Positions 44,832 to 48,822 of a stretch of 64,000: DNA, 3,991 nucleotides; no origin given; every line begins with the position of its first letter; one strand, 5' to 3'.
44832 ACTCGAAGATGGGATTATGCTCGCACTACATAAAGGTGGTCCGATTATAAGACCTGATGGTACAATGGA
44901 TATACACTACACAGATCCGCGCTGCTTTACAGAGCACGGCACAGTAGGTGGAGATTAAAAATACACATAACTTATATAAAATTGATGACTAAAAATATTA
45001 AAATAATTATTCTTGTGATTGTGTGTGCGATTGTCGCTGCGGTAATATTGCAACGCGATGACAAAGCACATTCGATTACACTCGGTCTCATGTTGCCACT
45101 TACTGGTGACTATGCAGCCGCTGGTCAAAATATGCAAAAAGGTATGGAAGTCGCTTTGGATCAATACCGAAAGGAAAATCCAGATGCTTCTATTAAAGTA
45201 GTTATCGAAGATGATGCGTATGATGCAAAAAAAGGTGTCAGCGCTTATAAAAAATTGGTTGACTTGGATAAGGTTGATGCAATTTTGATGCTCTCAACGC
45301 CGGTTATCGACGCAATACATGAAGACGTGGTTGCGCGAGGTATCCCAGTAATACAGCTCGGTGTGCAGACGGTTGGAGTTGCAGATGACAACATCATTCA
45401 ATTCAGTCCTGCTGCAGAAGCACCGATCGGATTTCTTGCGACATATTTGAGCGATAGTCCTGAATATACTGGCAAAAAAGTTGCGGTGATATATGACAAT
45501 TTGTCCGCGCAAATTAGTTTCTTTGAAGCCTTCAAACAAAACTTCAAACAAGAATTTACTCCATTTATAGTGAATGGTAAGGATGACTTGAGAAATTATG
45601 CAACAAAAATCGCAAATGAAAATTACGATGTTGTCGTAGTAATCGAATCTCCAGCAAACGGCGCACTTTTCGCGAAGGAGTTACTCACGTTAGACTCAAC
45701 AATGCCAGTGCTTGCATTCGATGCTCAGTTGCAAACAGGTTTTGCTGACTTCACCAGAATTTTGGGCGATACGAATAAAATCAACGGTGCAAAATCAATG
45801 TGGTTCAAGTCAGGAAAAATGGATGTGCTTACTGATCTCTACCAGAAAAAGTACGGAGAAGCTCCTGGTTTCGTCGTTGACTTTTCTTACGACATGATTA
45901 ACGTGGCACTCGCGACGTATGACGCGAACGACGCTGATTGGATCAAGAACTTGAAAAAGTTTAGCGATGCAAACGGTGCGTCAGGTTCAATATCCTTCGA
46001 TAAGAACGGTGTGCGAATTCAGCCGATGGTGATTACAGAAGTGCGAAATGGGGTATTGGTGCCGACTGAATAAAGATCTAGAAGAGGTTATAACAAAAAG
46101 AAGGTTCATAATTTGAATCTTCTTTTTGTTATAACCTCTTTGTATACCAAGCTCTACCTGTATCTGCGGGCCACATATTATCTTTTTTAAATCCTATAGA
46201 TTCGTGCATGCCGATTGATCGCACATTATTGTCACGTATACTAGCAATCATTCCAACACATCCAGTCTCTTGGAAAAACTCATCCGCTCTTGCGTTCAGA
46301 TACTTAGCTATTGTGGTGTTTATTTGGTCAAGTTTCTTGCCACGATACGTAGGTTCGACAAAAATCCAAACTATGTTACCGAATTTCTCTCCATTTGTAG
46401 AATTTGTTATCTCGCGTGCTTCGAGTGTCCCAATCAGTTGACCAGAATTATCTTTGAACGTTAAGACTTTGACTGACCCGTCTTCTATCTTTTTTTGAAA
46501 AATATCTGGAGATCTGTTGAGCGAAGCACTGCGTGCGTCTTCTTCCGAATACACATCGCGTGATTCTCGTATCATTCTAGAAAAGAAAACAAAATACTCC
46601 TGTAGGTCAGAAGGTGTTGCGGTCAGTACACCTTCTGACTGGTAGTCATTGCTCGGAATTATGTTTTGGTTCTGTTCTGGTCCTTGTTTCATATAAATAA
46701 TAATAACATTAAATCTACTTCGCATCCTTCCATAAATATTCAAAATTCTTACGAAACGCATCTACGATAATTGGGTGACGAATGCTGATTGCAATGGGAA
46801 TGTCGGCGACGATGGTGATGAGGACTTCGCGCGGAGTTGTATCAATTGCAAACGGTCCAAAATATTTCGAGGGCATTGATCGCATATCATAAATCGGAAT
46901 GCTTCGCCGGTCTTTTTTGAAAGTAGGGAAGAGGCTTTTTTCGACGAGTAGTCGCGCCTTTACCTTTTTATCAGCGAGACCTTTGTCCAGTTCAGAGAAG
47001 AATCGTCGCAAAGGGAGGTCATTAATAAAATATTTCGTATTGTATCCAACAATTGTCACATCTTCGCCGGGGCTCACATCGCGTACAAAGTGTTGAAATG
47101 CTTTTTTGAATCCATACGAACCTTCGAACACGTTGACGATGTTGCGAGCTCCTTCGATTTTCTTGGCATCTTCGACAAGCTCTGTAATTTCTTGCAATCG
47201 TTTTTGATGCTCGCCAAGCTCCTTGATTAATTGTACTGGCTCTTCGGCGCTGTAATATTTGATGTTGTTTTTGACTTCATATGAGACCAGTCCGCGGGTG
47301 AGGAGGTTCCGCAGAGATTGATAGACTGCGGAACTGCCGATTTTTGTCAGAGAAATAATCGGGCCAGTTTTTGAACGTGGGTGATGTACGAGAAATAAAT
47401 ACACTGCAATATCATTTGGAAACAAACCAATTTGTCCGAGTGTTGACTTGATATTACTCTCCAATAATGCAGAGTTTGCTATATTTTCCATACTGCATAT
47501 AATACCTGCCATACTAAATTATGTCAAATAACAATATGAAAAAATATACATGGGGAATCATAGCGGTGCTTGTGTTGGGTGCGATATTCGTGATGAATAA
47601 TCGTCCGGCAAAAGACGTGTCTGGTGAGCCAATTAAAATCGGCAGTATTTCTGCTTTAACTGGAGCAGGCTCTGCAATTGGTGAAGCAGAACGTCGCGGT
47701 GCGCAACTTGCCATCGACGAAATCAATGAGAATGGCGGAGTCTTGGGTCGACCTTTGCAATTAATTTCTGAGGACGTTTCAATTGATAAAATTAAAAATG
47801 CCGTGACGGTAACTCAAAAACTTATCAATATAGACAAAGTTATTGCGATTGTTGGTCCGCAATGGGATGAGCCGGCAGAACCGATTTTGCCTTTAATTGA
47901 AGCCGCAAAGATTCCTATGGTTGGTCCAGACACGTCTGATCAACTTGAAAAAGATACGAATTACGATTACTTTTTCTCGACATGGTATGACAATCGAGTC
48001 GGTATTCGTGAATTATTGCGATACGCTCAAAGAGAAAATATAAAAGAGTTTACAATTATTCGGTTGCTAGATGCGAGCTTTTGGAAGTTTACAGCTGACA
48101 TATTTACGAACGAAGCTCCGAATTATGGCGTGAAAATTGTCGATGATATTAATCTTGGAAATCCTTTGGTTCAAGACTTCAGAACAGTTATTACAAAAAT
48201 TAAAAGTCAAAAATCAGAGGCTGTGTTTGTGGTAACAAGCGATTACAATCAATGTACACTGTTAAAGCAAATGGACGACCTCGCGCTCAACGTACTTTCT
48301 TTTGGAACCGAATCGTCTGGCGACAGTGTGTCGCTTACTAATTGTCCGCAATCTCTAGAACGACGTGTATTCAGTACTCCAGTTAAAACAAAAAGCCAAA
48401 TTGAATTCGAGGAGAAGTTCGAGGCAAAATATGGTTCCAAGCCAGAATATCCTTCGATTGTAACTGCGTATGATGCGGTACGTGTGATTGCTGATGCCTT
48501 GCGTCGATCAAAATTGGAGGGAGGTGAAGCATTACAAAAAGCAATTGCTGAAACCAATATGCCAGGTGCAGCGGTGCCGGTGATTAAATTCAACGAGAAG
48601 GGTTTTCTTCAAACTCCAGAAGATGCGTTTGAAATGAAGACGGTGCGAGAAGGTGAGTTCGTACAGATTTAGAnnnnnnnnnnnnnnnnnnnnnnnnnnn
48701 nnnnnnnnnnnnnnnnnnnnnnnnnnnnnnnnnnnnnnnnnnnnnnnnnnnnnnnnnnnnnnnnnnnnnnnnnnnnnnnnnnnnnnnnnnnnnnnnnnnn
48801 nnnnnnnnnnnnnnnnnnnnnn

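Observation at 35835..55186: One HAAT (liv-type) ABC transporter 'exploded' over 19 kb, with 7 paralogous binding proteins each wired to its own TrmB-family regulator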

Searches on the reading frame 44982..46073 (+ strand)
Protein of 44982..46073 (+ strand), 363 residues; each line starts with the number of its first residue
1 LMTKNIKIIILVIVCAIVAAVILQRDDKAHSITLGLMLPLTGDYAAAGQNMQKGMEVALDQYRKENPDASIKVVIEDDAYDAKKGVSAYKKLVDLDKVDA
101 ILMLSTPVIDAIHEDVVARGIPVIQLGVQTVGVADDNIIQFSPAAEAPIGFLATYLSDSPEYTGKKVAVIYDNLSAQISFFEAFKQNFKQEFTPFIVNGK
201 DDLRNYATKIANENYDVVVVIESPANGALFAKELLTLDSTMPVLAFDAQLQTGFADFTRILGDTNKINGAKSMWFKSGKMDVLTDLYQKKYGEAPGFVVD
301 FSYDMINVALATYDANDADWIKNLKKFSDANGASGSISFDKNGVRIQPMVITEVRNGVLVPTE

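Call 4: search_protein_families(library=pfam, proteins=[window:44982-46073:+], max_evalue=0.01)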
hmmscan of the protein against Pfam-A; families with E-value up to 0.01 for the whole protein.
window:44982-46073:+ (363 aa): 2 families
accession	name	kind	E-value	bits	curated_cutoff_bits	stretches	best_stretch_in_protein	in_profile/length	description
PF13458.12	Peripla_BP_6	-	1.7e-29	104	31.7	1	31-356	1-341/343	Periplasmic binding protein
PF02608.20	Bmp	-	0.0013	18.2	24.1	1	63-139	150-227/301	ABC transporter substrate-binding protein PnrA-like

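Call 48: search_protein_families(library=ncbifam, proteins=[window:44982-46073:+], max_evalue=0.001)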
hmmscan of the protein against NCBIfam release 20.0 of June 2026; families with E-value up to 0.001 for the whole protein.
window:44982-46073:+ (363 aa): 0 families

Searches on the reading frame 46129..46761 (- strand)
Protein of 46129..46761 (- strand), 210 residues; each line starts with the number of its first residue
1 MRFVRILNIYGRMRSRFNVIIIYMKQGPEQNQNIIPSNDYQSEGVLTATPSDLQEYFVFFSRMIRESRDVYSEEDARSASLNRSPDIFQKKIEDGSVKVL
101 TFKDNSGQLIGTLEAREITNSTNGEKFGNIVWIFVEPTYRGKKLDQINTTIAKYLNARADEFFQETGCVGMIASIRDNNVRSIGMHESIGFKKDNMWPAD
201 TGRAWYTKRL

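Call 6: search_protein_families(library=pfam, proteins=[window:46129-46761:-], max_evalue=0.01)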
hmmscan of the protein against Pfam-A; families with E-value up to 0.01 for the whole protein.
window:46129-46761:- (210 aa): 4 families
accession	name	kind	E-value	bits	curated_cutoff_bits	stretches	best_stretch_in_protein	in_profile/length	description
PF00583.31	Acetyltransf_1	-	6.1e-08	33.4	20.7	1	88-191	24-116/116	Acetyltransferase (GNAT) family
PF13302.13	Acetyltransf_3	-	4.6e-05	24.6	25.4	1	48-192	7-138/138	Acetyltransferase (GNAT) domain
PF13420.13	Acetyltransf_4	-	0.0029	18.1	24.3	1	81-193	30-136/155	Acetyltransferase (GNAT) domain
PF13508.13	Acetyltransf_7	-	0.0053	17.5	27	0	103-192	9-83/84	Acetyltransferase (GNAT) domain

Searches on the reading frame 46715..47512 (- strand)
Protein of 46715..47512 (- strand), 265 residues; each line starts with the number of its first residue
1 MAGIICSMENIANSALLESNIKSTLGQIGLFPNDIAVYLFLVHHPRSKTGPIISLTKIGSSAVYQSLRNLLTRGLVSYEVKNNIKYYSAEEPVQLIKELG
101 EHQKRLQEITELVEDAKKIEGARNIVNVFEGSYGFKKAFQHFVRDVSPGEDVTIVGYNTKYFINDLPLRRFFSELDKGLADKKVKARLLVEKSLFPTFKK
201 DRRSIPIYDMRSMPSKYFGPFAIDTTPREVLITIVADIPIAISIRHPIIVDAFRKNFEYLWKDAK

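Call 5: search_protein_families(library=pfam, proteins=[window:46715-47512:-], max_evalue=0.1)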
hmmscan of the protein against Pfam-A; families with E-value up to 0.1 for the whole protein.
window:46715-47512:- (265 aa): 1 family
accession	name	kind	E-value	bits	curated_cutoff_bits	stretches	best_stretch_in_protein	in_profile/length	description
PF01978.25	TrmB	-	1e-08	35.3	25.6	1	27-87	3-63/68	Sugar-specific transcriptional regulator TrmB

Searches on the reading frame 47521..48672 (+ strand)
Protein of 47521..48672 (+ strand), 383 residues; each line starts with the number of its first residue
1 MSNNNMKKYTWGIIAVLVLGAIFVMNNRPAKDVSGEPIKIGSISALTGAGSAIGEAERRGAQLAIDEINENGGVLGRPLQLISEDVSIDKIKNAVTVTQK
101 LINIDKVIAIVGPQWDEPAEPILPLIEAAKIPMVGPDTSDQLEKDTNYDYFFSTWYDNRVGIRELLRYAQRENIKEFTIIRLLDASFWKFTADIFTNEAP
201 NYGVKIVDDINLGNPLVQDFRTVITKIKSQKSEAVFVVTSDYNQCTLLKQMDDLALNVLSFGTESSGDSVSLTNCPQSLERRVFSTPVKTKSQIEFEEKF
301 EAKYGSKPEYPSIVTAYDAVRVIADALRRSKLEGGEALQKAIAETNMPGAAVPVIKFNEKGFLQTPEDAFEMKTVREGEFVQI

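Call 4: search_protein_families(library=pfam, proteins=[window:47521-48672:+], max_evalue=0.01)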
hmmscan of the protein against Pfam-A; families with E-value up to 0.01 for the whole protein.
window:47521-48672:+ (383 aa): 3 families
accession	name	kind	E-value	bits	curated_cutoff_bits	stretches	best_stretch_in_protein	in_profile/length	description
PF13458.12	Peripla_BP_6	-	4.7e-43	148.6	31.7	1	37-366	1-332/343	Periplasmic binding protein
PF01094.35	ANF_receptor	-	1.8e-22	80.3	25.4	1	60-364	5-341/353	Receptor family ligand binding region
PF13433.12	Peripla_BP_5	-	5.9e-15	55.7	27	1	38-348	1-312/363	Periplasmic binding protein domain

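Call 48: search_protein_families(library=ncbifam, proteins=[window:47521-48672:+], max_evalue=0.001)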
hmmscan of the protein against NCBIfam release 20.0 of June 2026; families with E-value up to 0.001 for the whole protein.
window:47521-48672:+ (383 aa): 3 families
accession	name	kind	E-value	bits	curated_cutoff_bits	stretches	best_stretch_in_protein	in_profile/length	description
NF011933.0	PRK15404.1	subfamily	2.1e-21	76.4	477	1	30-365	19-352/370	high-affinity branched-chain amino acid ABC transporter substrate-binding protein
TIGR03407.1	urea_ABC_UrtA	exception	1.2e-16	60.6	492.75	1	38-347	1-314/361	urea ABC transporter substrate-binding protein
TIGR03669.1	urea_ABC_arch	equivalog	1.2e-11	44.2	494.8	1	38-258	1-215/375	urea ABC transporter substrate-binding protein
